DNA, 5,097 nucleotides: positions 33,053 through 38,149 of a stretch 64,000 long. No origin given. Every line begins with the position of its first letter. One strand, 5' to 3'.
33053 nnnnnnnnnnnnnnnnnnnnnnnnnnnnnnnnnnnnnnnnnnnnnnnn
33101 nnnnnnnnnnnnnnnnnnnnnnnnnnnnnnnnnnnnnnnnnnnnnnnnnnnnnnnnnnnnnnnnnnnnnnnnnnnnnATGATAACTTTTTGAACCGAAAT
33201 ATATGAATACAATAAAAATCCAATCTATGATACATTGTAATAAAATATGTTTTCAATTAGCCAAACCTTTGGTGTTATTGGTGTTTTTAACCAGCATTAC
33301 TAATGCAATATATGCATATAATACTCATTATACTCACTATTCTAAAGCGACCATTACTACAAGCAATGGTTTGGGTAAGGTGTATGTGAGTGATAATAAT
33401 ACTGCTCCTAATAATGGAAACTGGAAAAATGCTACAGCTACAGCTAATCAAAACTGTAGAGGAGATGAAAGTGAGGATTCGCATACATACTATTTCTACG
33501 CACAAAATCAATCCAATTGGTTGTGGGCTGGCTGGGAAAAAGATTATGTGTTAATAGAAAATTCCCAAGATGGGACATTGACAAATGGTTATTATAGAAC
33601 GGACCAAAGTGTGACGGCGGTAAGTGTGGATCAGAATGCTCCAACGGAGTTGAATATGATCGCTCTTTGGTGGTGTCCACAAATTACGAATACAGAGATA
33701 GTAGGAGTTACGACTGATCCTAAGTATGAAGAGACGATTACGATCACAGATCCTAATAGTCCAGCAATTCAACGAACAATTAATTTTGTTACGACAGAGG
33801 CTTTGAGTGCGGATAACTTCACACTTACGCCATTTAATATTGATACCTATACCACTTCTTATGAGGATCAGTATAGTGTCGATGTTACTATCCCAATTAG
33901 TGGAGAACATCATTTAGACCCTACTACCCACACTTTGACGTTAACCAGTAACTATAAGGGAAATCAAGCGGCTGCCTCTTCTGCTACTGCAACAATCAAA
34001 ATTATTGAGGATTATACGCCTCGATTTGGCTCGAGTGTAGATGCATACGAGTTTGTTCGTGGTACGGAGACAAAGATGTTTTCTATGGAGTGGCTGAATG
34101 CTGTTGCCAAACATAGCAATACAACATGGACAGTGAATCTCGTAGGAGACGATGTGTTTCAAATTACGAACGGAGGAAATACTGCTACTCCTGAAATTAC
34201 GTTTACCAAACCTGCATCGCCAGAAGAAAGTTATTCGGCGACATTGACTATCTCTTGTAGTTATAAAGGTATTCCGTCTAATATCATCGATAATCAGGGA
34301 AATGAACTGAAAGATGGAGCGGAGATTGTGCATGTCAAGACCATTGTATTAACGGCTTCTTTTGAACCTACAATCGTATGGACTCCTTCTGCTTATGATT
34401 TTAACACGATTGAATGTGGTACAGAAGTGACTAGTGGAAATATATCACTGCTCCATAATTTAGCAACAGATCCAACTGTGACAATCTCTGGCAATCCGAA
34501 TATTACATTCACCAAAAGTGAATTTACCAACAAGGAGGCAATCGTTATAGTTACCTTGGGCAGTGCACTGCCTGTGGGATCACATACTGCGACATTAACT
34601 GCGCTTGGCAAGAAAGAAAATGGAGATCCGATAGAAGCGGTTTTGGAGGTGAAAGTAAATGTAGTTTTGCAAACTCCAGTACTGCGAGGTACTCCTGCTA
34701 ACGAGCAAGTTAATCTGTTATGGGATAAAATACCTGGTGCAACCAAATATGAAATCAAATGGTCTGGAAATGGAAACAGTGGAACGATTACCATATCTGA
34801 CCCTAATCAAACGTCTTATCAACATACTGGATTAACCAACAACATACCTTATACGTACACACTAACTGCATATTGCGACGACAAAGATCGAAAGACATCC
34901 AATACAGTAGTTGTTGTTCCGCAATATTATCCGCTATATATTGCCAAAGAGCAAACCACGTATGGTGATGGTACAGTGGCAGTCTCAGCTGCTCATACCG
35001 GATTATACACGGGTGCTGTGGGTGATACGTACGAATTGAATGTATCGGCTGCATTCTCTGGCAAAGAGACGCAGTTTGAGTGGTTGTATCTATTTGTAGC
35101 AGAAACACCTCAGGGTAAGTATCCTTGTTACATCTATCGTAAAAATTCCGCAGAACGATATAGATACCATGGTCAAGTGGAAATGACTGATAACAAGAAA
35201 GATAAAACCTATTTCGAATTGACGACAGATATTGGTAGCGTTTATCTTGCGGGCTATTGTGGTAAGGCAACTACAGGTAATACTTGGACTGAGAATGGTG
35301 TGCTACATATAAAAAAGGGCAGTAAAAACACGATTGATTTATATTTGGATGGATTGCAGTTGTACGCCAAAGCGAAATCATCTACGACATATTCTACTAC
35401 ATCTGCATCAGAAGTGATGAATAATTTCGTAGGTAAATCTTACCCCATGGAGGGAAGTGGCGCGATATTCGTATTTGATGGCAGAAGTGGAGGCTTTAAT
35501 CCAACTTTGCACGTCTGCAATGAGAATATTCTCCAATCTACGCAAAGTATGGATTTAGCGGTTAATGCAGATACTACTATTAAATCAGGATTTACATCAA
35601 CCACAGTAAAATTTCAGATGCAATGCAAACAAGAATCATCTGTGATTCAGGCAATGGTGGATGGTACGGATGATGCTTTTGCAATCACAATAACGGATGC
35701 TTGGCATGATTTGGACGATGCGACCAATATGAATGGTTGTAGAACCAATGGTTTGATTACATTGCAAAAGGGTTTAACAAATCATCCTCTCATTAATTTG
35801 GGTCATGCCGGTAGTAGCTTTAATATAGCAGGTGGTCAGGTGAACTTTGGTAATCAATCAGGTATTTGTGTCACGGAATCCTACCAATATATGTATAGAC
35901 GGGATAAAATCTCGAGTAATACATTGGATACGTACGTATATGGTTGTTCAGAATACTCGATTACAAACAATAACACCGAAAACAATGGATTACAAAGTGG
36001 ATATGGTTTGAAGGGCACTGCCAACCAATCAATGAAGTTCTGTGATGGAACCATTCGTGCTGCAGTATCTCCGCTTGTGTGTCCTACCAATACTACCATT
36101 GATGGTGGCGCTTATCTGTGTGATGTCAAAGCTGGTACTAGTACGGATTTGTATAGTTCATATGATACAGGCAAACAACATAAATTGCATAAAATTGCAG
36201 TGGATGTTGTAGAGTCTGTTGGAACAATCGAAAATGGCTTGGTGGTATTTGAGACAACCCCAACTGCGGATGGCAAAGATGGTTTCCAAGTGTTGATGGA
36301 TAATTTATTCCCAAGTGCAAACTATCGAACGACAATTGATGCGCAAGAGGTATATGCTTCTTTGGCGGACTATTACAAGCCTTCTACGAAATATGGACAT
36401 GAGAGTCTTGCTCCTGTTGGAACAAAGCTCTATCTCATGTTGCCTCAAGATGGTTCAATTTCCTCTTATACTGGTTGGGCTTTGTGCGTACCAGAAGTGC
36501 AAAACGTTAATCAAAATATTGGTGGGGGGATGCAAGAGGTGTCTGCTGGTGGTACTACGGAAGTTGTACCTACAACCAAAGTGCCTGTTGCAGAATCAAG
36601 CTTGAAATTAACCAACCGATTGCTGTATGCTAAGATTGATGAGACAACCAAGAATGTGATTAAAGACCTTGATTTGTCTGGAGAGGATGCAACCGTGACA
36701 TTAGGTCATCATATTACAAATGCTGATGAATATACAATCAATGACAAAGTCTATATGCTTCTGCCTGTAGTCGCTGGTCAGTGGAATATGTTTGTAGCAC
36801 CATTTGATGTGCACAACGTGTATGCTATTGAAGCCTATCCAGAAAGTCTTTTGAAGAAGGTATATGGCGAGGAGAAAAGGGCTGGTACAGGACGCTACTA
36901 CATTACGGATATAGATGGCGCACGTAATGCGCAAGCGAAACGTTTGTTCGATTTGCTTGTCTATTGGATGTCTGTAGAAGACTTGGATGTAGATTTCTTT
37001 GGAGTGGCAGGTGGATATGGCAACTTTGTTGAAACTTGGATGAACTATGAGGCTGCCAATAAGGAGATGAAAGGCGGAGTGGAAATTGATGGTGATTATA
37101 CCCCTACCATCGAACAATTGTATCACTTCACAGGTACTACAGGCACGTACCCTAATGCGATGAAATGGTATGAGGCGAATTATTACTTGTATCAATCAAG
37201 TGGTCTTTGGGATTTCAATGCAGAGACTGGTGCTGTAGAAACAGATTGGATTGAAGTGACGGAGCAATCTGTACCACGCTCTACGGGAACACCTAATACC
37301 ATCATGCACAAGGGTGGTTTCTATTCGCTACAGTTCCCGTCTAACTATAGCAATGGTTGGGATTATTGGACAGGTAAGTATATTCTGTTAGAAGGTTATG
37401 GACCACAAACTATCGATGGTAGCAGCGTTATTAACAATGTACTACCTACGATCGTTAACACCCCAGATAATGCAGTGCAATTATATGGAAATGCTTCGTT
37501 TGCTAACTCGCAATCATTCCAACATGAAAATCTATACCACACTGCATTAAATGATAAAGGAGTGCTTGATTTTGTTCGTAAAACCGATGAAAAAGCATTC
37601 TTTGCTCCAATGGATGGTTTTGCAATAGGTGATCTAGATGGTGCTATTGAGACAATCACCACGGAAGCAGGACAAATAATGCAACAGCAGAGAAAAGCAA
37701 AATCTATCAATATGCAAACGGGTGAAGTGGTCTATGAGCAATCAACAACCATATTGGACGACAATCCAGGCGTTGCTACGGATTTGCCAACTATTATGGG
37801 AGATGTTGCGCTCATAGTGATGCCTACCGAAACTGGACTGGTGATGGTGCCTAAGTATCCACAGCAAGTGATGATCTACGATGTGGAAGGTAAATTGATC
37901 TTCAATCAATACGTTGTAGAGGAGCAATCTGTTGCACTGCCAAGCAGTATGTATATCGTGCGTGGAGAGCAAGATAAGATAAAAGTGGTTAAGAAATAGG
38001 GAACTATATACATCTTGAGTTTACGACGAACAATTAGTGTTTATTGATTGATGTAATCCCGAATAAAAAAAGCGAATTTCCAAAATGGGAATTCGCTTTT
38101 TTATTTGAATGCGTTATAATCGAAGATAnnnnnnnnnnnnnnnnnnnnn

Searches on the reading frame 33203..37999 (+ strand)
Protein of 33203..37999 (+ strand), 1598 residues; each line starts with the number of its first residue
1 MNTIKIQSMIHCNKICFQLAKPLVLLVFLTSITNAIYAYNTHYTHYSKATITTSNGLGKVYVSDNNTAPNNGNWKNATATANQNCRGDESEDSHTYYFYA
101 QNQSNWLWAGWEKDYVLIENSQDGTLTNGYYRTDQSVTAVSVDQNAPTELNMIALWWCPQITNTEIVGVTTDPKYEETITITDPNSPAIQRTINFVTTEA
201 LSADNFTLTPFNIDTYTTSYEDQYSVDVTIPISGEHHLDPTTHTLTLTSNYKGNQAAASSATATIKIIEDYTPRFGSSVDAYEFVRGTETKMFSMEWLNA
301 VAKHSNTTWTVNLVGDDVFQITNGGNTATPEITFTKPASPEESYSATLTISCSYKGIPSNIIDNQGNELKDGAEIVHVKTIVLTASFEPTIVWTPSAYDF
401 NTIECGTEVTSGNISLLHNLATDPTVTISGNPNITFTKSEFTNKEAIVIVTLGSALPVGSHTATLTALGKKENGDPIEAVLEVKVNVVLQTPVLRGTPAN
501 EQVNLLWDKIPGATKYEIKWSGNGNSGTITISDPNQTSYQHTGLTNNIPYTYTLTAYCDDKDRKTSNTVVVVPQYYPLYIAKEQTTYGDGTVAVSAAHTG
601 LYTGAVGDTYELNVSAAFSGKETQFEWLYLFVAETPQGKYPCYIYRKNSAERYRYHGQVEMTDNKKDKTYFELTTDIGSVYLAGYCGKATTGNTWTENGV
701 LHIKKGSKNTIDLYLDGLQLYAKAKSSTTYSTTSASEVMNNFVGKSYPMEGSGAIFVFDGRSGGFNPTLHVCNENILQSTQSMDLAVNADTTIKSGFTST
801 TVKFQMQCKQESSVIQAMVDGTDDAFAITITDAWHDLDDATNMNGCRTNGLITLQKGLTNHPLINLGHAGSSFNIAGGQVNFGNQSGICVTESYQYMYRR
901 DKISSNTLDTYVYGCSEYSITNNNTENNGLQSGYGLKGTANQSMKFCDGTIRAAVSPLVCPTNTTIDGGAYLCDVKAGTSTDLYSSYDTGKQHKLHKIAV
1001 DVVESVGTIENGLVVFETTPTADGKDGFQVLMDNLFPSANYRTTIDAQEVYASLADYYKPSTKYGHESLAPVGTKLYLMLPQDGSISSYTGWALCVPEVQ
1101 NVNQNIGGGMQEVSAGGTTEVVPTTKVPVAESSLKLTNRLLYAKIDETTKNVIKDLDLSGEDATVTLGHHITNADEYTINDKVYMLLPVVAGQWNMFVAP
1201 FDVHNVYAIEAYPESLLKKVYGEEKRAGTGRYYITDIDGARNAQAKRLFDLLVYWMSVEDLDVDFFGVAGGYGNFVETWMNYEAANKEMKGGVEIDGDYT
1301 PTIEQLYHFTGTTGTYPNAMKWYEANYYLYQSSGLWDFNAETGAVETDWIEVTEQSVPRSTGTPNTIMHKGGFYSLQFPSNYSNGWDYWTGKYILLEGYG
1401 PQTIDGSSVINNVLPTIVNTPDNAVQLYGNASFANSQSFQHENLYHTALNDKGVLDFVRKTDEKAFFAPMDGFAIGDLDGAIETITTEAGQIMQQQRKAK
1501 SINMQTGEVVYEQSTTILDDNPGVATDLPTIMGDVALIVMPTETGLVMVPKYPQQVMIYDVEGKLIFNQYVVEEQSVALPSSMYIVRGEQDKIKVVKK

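Call 35: search_protein_families(library=pfam, proteins=[window:33203-37999:+], max_evalue=0.001)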
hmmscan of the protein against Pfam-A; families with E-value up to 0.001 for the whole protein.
window:33203-37999:+ (1598 aa): 1 family
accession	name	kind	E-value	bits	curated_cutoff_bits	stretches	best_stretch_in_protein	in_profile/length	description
PF00041.27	fn3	-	0.00041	20.9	25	0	502-570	15-82/84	Fibronectin type III domain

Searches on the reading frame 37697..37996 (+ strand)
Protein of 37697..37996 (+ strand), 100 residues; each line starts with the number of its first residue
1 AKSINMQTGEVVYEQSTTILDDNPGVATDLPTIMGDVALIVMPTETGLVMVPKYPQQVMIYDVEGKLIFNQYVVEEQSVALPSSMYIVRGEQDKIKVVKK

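Call 50: search_protein_families(library=ncbifam, proteins=[window:37697-37996:+], max_evalue=10)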
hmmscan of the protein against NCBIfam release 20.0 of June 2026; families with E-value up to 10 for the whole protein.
window:37697-37996:+ (100 aa): 3 families
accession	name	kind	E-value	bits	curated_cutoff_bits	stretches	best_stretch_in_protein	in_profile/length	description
TIGR04183.1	Por_Secre_tail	domain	0.0014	18.5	23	1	54-100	19-72/72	T9SS type A sorting domain-containing protein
NF033708.1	T9SS_Cterm_ChiA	domain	0.0021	17.9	40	1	56-89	2-40/55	T9SS sorting signal type C domain-containing protein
NF052644.1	T9SS_DNase_Rie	equivalog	0.14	11.5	260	1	56-100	200-247/251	T9SS-dependent surface endonuclease, AS87_RS02955 family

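Call 51: search_protein_families(library=pfam, proteins=[window:37697-37996:+], max_evalue=10)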
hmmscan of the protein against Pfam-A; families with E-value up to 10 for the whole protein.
window:37697-37996:+ (100 aa): 2 families
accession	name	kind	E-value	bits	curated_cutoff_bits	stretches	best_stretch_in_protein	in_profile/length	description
PF18962.6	Por_Secre_tail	-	0.022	15.5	27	1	56-100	22-72/75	Secretion system C-terminal sorting domain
PF23651.1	TRAF_BTBD17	-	0.093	12.9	27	1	35-97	99-161/169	BTBD17 TRAF domain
